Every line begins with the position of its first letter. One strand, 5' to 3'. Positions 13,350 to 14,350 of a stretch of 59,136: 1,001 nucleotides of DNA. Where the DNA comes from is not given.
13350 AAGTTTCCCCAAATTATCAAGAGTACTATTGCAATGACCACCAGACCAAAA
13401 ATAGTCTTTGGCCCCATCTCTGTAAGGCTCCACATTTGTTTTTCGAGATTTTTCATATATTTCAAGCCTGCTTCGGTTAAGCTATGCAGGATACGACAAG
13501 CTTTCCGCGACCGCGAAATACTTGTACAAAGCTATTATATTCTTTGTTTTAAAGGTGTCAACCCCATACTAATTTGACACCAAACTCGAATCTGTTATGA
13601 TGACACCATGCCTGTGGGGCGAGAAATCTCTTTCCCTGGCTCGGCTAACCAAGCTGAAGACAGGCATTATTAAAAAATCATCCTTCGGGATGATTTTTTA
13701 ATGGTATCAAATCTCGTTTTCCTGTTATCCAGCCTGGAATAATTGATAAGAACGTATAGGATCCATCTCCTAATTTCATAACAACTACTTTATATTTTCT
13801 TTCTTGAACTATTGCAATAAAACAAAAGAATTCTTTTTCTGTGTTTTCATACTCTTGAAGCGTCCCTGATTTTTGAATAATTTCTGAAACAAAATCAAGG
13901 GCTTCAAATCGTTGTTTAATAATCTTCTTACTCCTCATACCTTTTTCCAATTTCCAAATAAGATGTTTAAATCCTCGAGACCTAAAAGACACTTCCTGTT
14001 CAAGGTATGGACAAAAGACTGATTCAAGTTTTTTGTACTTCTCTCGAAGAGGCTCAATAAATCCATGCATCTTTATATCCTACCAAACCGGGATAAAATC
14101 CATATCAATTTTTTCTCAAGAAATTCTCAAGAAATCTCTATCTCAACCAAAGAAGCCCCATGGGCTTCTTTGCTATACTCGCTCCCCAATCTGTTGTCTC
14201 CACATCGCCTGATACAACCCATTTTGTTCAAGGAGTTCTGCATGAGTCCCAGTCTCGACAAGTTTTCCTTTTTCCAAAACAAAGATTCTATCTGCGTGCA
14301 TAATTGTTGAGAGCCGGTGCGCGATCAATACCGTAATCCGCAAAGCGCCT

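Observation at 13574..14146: Convergent structured small RNA plus orphan protein module, copy 1 (downstream of the ABC exporter)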

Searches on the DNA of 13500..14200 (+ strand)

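Call 9: search_rna_families(source=window, start=13500, end=14200, threshold=evalue, max_evalue=10, show_alignments=3)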
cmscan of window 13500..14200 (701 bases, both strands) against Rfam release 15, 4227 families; matches with E-value up to 10: 12.
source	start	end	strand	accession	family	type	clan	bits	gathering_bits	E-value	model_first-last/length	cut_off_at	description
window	13666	13744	-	RF02064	STnc370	Gene; sRNA;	-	30.5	54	0.047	1-71/71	no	Enterobacterial sRNA STnc370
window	13587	13702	+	RF00106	RNAI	Gene; antisense;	-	23.5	47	0.048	1-102/102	no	RNAI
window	13669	13767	-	RF01859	Phe_leader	Cis-reg; leader;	-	23.5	55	0.18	1-125/125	no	Phenylalanine leader peptide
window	13545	13581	-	RF01691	Bacillus-plasmid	Gene; sRNA;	-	21.9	31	0.032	1-61/61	no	Bacillus-plasmid RNA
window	13669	13765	-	RF00106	RNAI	Gene; antisense;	-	21.1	47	0.18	1-102/102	no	RNAI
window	13657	13715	+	RF00895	mir-786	Gene; miRNA;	-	20.3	93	0.15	1-90/90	no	mir-786 microRNA precursor family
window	13656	13702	+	RF01859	Phe_leader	Cis-reg; leader;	-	19.8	55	1.1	1-125/125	no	Phenylalanine leader peptide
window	14061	14173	+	RF00082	SraG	Gene; sRNA;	-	17.6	50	1.9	1-177/177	no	SraG RNA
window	13647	13706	+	RF00055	SNORD96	Gene; snRNA; snoRNA; CD-box;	CL00072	15.4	43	9.8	1-85/85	no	Small nucleolar RNA SNORD96 family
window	13854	13908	-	RF04099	MIR837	Gene; miRNA;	-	14.5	117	9.2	1-122/122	no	MIR837 microRNA precursor family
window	13673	13785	-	RF02384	FasX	Gene; sRNA;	-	14.5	100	9.2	1-205/205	no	FasX small RNA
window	14149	14200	-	RF04180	BTnc231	Gene; sRNA;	-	13.9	80.4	4.2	95-154/154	5'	Bacteroides sRNA BTnc231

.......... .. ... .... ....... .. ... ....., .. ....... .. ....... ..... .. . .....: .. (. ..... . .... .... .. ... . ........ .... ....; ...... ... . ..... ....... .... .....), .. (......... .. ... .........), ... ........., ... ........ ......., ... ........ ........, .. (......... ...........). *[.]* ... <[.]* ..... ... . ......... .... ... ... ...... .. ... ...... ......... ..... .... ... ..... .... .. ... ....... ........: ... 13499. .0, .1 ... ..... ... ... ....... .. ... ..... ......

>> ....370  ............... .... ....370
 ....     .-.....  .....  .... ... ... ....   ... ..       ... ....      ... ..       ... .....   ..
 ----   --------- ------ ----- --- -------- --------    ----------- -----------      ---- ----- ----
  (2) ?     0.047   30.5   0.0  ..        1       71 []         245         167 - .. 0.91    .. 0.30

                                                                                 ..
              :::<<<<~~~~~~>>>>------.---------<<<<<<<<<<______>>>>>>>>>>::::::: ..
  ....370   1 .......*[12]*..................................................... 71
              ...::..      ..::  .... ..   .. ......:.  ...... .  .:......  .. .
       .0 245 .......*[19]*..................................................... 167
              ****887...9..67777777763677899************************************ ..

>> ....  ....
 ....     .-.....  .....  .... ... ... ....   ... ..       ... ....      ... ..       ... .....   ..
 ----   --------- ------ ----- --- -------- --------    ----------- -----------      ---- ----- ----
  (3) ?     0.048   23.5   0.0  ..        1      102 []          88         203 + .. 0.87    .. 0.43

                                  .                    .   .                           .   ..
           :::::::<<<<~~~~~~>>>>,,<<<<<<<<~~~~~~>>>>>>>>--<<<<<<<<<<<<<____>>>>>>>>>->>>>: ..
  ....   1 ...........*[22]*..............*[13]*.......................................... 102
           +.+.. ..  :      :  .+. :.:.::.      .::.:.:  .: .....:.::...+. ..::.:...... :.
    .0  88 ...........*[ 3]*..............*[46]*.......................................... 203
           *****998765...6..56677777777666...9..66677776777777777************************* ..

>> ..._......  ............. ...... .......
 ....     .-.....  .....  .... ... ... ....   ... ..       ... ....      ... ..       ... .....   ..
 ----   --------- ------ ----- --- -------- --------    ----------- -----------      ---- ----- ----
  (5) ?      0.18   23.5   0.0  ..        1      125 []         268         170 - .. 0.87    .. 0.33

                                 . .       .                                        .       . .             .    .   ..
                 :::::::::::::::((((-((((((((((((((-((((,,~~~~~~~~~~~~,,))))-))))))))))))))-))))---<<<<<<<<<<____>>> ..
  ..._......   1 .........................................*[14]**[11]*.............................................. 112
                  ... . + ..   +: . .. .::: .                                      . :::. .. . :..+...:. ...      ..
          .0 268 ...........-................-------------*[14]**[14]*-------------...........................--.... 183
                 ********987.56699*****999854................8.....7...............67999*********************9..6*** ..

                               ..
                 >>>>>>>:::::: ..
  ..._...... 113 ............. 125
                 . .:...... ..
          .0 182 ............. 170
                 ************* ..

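Call 24: build_rna_model(alignment_id=A3, structure=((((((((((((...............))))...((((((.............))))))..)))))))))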
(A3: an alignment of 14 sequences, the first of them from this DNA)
Model R1 built from alignment A3 (14 sequences, 69 columns); structure: as given.
model positions 52; base pairs 18; branch points 1; effective number of sequences 14; information 0.904 bits per position. Calibrated on 0.2 Mb of random sequence (short: E-values are rough).
structure used (alignment columns):
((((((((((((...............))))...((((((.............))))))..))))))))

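Call 25: search_with_rna_model(model_id=R1, sources=[window, L001, L002, L003, L004, L005, L006, L007, L008, L009, L010, L011, L012, L013], max_evalue=1)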
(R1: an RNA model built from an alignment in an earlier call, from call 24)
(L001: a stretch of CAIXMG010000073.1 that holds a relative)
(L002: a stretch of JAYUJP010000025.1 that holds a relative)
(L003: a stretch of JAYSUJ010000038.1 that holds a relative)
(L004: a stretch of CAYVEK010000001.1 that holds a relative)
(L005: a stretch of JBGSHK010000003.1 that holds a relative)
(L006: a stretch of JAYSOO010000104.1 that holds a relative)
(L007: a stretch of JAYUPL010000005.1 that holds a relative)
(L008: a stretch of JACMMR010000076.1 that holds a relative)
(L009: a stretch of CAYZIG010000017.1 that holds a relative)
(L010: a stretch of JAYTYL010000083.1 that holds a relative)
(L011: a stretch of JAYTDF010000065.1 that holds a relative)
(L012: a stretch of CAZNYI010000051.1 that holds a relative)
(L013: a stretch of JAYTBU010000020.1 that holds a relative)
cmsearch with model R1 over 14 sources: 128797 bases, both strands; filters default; matches with E-value up to 1: 16.
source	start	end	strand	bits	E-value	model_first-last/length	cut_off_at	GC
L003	3416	3465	-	54.6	6.4e-11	1-52/52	no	0.54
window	13608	13667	+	54.1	8.6e-11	1-52/52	no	0.55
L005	3399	3457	-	53.8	1e-10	1-52/52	no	0.46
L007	3388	3446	-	52.2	2.5e-10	1-52/52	no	0.47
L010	1180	1231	-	50.7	6e-10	1-52/52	no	0.6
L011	2934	2992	-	50.3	7.5e-10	1-52/52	no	0.44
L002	2834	2884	-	49.9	9.6e-10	1-52/52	no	0.47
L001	3401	3454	-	49.4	1.2e-09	1-52/52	no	0.57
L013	3201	3251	-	49.2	1.4e-09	1-52/52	no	0.47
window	46566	46615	+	45.7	1e-08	1-52/52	no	0.46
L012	3464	3514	-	44.5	2e-08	1-52/52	no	0.61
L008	2213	2273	-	41.1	1.4e-07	1-52/52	no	0.49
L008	2355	2413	-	40.8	1.7e-07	1-52/52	no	0.42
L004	3401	3460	-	35.7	3.1e-06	1-52/52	no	0.48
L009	1667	1713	-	24.4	0.002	1-52/52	no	0.36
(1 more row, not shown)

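Call 42: search_with_rna_model(model_id=R1, sources=[L014, L015, L016, L017, L018, L019, L020], max_evalue=5, filters=off)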
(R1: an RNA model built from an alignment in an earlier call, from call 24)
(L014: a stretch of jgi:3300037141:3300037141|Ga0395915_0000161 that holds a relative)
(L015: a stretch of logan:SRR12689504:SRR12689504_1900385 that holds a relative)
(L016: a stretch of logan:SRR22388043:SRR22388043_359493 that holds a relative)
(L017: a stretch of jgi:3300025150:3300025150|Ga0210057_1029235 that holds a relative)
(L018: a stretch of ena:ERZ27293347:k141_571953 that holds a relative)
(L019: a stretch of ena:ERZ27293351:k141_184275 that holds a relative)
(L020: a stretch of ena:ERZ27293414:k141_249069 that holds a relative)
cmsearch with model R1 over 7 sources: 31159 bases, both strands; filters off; matches with E-value up to 5: 14.
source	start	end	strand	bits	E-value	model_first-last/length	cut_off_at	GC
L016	3494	3550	-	42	2.1e-08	1-52/52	no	0.54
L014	3404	3474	-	31.4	8.7e-06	1-52/52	no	0.61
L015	1014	1084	-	31.4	8.7e-06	1-52/52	no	0.61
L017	3399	3456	-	31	1.1e-05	1-52/52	no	0.43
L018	3423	3480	-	31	1.1e-05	1-52/52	no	0.43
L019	856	913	-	31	1.1e-05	1-52/52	no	0.43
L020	2629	2686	-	31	1.1e-05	1-52/52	no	0.43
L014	3404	3474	+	11.4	0.81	1-52/52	no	0.61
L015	1014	1084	+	11.4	0.81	1-52/52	no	0.61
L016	3494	3550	+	10.3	1.5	1-52/52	no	0.54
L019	1783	1832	+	9.8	2.1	1-52/52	no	0.56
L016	1725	1771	-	9.6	2.3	1-52/52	no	0.43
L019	298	323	-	9.6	2.3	1-52/52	no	0.31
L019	298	323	+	9.5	2.4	1-52/52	no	0.31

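Call 51: search_with_rna_model(model_id=R1, sources=[L021, L022, L023, L024, L025, L026, L027, L028, L029, L030, L031, L032, L033, L034, L035, L036, L037, L038, L039, L040, L041, L042, L043, L044, L045, L046, L047, L048, L049, L050, L051, L052, L053, L054, L055, L056, L057, L058, L059, L060, L061, L062, L063, L064, L065, L066, L067, L068, L069, L070, L071, L072, L073, L074, L075, L076, L077, L078, L079, L080, L081, L082, L083, L084, L085, L086, L087, L088, L089, L090, L091, L092, L093, L094, L095, L096, L097, L098, L099, L100, L101, L102, L103, L104, L105, L106, L107, L108, L109, L110], max_evalue=0.1, make_alignment=true)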
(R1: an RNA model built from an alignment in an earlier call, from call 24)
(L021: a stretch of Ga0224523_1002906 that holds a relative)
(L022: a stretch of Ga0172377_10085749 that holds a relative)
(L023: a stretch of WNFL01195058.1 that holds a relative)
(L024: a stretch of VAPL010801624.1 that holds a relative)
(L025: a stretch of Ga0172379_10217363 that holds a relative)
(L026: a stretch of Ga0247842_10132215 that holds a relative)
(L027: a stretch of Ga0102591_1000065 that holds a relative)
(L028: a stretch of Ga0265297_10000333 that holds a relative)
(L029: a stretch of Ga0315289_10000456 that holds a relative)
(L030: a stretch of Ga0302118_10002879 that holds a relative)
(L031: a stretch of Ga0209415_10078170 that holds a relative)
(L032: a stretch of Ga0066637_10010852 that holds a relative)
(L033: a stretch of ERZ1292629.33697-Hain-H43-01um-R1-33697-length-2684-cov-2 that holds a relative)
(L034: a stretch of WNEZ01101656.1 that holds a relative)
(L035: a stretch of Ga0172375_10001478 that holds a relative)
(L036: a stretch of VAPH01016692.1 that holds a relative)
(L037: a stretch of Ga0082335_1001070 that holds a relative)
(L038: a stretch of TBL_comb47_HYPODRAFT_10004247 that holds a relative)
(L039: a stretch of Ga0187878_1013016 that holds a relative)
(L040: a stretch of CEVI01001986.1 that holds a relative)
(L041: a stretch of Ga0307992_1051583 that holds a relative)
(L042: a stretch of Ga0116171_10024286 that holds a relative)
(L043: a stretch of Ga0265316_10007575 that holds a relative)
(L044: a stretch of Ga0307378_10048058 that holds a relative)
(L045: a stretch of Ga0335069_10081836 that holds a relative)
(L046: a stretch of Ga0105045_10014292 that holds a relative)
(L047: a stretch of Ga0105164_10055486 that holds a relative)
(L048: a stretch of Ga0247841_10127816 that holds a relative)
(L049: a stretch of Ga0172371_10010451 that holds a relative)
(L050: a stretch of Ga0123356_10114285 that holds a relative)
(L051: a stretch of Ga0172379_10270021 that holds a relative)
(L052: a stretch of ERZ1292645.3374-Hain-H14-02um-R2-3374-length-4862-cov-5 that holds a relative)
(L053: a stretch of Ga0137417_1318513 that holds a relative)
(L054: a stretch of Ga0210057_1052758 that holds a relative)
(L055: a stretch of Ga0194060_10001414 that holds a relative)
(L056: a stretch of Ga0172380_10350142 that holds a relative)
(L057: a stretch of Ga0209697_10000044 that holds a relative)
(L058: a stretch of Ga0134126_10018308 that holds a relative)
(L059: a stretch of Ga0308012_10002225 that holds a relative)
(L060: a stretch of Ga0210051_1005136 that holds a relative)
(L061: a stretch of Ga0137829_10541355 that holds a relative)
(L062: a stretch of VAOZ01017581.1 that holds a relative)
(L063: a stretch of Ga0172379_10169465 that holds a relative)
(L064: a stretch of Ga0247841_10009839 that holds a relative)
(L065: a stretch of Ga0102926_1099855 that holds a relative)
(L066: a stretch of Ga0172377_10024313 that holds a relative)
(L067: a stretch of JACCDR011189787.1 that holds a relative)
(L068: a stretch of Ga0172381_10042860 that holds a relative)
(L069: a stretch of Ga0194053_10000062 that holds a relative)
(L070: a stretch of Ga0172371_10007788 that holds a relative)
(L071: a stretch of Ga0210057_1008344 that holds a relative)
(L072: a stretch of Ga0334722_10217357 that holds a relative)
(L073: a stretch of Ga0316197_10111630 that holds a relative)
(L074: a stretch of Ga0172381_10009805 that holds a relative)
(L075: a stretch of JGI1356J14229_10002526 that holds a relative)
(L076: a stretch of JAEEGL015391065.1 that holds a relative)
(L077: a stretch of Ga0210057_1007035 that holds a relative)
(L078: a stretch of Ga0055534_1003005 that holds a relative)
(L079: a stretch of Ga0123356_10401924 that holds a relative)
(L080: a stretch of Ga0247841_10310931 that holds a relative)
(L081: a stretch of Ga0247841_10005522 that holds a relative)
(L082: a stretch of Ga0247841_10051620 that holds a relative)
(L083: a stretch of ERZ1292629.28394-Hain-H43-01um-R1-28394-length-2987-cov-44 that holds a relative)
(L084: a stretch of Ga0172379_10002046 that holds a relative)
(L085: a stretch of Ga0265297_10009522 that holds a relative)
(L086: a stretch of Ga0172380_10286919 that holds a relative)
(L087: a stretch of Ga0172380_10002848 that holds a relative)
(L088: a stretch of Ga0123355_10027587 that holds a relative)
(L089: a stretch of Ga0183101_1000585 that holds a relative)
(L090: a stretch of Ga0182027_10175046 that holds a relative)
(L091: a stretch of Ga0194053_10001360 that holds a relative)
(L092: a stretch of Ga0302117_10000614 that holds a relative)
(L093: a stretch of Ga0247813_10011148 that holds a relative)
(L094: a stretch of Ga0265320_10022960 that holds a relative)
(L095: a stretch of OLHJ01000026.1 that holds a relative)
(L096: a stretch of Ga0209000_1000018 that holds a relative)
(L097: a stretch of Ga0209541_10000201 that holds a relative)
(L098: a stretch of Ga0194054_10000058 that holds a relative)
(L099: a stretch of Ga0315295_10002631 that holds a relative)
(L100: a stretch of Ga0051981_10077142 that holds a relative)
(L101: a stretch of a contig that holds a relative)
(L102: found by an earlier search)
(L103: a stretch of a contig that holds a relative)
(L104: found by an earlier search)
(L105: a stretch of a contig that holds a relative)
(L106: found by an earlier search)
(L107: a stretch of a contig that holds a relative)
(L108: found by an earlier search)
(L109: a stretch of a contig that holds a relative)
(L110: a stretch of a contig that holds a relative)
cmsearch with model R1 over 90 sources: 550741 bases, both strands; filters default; matches with E-value up to 0.1: 73.
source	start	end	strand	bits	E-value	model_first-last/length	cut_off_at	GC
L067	2571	2625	+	53.6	4.9e-10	1-52/52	no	0.53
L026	829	878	+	53.1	6.6e-10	1-52/52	no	0.54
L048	1757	1806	+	53.1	6.6e-10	1-52/52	no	0.54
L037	6523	6577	+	52.9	7.2e-10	1-52/52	no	0.55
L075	9333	9387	+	52.9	7.2e-10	1-52/52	no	0.55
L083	2932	2986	+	52.9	7.2e-10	1-52/52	no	0.55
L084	950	1004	-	52.9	7.2e-10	1-52/52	no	0.55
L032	5946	5999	-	52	1.2e-09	1-52/52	no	0.52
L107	993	1046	-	52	1.2e-09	1-52/52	no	0.52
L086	293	346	+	52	1.2e-09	1-52/52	no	0.52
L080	490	540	+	51.9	1.3e-09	1-52/52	no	0.55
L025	448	497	+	51.8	1.4e-09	1-52/52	no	0.54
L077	13101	13155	-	51.8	1.4e-09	1-52/52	no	0.53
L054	1198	1251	-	51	2.1e-09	1-52/52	no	0.5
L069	4629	4682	-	51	2.1e-09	1-52/52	no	0.5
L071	9166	9219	-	51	2.1e-09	1-52/52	no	0.5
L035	5171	5224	-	51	2.1e-09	1-52/52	no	0.5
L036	2020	2073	-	50.8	2.4e-09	1-52/52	no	0.5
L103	1081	1134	+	50.8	2.4e-09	1-52/52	no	0.48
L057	952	1001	-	50.1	3.7e-09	1-52/52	no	0.54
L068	1995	2045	+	49.7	4.6e-09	1-52/52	no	0.59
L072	286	339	+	49.3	5.7e-09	1-52/52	no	0.5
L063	1288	1338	-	48.9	7.3e-09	1-52/52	no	0.61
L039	665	718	-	48.8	7.4e-09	1-52/52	no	0.56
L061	2946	2999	+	48.6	8.4e-09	1-52/52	no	0.54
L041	1547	1600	+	48.5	8.9e-09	1-52/52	no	0.52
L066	5571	5624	-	48.5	8.9e-09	1-52/52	no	0.52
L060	6445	6498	-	48.5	9.1e-09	1-52/52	no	0.54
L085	1051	1104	-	48.5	9.1e-09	1-52/52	no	0.54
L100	1026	1079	+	48.5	9.1e-09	1-52/52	no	0.54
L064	9512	9562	+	48.5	9.2e-09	1-52/52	no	0.59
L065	403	456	+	48.3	1e-08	1-52/52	no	0.54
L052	869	921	-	48.3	1e-08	1-52/52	no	0.58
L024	3255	3309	+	48.2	1e-08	1-52/52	no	0.51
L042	747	801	+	48.2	1e-08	1-52/52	no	0.51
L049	9752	9806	-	48.2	1e-08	1-52/52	no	0.51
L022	345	398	+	47.8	1.3e-08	1-52/52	no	0.54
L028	8784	8837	+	47.8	1.3e-08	1-52/52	no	0.54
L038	6947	7000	-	47.8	1.3e-08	1-52/52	no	0.56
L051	498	551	-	47.8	1.4e-08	1-52/52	no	0.54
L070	951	1005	-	47.6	1.5e-08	1-52/52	no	0.53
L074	3848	3902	-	47.6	1.5e-08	1-52/52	no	0.53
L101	7761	7815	-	47.6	1.5e-08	1-52/52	no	0.53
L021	3808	3862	+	47.6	1.5e-08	1-52/52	no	0.53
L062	3848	3902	-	46.5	2.9e-08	1-52/52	no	0.49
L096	6780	6833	+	46.2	3.4e-08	1-52/52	no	0.56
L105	1513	1566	-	46.1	3.6e-08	1-52/52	no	0.5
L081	800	854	-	45.7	4.5e-08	1-52/52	no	0.51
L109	441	490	-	45.2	5.8e-08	1-52/52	no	0.46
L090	1707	1764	-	44.8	7.4e-08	1-52/52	no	0.57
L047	735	792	-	44.8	7.4e-08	1-52/52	no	0.55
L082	3091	3148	-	44.8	7.4e-08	1-52/52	no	0.55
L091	341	398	-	44.8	7.4e-08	1-52/52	no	0.55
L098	6895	6952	+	44.8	7.4e-08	1-52/52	no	0.55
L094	1979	2029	+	44.5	8.7e-08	1-52/52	no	0.61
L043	9887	9952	+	41.9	3.8e-07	1-52/52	no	0.52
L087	855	904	+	41.5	4.9e-07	1-52/52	no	0.52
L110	4713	4770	-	40.7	7.6e-07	1-52/52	no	0.48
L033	31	79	-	40.7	7.8e-07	1-52/52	no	0.57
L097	2174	2231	+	40.7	7.9e-07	1-52/52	no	0.52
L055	734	791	-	38.1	3.5e-06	1-52/52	no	0.5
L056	1034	1081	+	37.6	4.6e-06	1-52/52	no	0.6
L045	1403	1472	+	35.6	1.4e-05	1-52/52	no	0.56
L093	1482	1522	+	25.5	0.0045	1-52/52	no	0.63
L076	2513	2561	-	24.9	0.0064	1-52/52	no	0.47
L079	351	410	+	24.4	0.0085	1-52/52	no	0.55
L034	1441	1505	+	23.3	0.016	1-52/52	no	0.54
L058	2159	2207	-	23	0.02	1-52/52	no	0.51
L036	4889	4939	+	22.9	0.02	1-52/52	no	0.39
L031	2012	2088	+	22.5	0.025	1-52/52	no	0.53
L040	842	888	+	21.7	0.039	1-52/52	no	0.49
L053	957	1024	+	21.5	0.046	1-52/52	no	0.51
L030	4713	4773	-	20.6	0.077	1-52/52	no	0.56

Alignment A4: 73 matches aligned to the model, 126 columns, each read 5' to 3' on its own strand. Consensus structure (alignment columns), stored with it:
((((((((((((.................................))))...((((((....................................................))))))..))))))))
